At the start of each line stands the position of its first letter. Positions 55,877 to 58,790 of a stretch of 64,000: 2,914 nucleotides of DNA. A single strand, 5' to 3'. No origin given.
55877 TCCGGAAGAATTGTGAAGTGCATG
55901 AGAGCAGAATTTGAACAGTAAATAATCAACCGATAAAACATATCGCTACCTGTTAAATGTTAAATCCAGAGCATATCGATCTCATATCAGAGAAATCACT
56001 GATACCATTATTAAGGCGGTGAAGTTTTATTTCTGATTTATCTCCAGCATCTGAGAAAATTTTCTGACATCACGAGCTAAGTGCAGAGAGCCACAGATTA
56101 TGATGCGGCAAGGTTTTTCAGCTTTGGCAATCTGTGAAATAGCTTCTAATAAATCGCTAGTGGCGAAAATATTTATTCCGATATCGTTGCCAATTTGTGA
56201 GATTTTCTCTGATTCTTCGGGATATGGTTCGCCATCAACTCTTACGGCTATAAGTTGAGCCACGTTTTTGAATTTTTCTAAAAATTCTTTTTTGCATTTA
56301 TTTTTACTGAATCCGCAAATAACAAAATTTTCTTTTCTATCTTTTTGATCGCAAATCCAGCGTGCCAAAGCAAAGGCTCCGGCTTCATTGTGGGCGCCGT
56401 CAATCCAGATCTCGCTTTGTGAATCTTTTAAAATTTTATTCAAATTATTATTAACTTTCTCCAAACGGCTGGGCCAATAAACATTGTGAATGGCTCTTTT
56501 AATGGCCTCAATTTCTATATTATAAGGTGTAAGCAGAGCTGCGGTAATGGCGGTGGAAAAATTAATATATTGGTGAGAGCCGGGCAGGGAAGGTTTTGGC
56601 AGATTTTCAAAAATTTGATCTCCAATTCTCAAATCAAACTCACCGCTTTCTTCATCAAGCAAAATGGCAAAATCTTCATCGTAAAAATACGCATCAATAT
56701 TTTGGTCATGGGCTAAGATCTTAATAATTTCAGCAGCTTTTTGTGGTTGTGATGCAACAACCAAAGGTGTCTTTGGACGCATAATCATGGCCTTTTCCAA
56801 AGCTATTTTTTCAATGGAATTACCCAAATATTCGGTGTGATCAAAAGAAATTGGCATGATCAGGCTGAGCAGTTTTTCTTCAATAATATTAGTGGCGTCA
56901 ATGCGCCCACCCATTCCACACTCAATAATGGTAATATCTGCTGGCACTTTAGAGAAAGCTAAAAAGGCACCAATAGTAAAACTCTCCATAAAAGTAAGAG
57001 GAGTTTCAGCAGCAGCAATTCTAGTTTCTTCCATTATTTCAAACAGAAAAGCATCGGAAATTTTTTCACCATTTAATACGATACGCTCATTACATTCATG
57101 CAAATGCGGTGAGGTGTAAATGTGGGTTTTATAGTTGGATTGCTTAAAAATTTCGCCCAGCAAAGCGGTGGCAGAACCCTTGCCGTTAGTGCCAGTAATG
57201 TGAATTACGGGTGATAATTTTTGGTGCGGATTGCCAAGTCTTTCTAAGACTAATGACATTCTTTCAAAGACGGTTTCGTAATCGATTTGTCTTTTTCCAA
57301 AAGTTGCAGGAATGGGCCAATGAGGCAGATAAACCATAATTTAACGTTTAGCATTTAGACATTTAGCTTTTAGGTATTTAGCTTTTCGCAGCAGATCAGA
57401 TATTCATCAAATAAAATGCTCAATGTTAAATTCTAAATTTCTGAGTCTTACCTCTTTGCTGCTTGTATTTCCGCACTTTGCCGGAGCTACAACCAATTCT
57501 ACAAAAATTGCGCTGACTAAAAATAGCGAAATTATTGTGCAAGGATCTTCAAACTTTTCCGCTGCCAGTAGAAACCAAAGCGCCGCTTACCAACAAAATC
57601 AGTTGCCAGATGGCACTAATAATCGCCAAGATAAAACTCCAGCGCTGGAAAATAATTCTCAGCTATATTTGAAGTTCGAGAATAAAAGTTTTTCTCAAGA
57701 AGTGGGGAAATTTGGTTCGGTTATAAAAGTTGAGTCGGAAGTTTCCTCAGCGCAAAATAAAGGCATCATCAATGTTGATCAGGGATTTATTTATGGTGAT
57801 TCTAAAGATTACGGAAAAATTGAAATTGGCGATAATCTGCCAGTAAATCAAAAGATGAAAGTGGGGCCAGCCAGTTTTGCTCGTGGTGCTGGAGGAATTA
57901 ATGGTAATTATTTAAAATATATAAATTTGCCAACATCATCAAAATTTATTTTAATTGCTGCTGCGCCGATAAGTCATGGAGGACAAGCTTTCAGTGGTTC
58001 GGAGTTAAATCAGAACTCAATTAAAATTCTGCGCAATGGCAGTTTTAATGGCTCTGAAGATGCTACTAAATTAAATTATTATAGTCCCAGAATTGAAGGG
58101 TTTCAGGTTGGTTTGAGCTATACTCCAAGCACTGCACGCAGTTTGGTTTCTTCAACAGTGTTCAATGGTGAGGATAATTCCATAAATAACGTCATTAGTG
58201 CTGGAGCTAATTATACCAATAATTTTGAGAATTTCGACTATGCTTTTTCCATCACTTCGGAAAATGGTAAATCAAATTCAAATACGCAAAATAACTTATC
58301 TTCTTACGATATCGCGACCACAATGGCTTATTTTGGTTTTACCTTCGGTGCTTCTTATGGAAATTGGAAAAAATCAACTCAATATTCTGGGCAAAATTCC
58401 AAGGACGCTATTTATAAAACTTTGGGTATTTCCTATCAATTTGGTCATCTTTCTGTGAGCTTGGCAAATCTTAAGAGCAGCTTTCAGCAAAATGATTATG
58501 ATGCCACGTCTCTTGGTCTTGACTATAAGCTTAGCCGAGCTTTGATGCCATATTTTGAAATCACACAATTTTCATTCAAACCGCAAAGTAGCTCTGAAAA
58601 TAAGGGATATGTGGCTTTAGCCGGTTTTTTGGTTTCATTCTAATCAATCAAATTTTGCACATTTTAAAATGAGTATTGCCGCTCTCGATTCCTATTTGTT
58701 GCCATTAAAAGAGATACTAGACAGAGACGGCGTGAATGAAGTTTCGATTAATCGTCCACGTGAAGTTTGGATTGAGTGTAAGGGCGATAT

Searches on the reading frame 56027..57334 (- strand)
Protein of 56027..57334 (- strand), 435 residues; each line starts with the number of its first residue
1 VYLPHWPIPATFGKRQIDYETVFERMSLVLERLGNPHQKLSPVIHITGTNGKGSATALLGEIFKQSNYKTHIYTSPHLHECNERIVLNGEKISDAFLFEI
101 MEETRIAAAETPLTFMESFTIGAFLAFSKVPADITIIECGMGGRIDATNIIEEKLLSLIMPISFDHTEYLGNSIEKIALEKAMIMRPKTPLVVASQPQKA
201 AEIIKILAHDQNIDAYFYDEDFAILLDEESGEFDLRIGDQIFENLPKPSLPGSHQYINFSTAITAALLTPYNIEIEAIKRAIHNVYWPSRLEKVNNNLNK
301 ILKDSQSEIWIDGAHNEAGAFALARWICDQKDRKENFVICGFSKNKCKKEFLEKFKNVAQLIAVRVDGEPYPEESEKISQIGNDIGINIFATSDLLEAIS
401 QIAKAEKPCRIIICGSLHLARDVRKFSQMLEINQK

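Call 29: search_protein_families(library=pfam, proteins=[window:56027-57334:-], max_evalue=0.00001)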
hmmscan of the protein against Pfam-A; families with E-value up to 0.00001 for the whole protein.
window:56027-57334:- (435 aa): 2 families
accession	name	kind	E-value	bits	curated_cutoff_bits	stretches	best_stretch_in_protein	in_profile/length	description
PF08245.18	Mur_ligase_M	-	3.2e-08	34.2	24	1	46-266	1-200/200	Mur ligase middle domain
PF02875.26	Mur_ligase_C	-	1.4e-07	32.8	28.4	1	307-416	12-126/127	Mur ligase, glutamate ligase domain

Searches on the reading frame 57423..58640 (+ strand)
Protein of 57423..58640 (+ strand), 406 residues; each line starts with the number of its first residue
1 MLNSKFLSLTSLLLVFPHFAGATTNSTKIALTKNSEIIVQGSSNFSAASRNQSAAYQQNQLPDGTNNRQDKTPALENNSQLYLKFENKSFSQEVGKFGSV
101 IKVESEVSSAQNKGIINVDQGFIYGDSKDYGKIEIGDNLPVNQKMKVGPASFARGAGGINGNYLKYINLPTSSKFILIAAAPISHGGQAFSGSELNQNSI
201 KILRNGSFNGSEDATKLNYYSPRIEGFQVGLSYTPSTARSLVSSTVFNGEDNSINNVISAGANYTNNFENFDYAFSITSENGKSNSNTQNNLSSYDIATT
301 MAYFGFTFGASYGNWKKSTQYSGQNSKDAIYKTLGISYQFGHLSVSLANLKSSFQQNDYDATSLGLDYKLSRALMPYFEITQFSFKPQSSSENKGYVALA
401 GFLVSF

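Call 29: search_protein_families(library=pfam, proteins=[window:57423-58640:+], max_evalue=0.00001)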
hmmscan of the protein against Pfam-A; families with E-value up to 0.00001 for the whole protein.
window:57423-58640:+ (406 aa): 1 family
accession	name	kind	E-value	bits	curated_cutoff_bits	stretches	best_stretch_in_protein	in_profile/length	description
PF13609.12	Porin_4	-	3e-21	77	27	1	66-386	37-308/310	Gram-negative porin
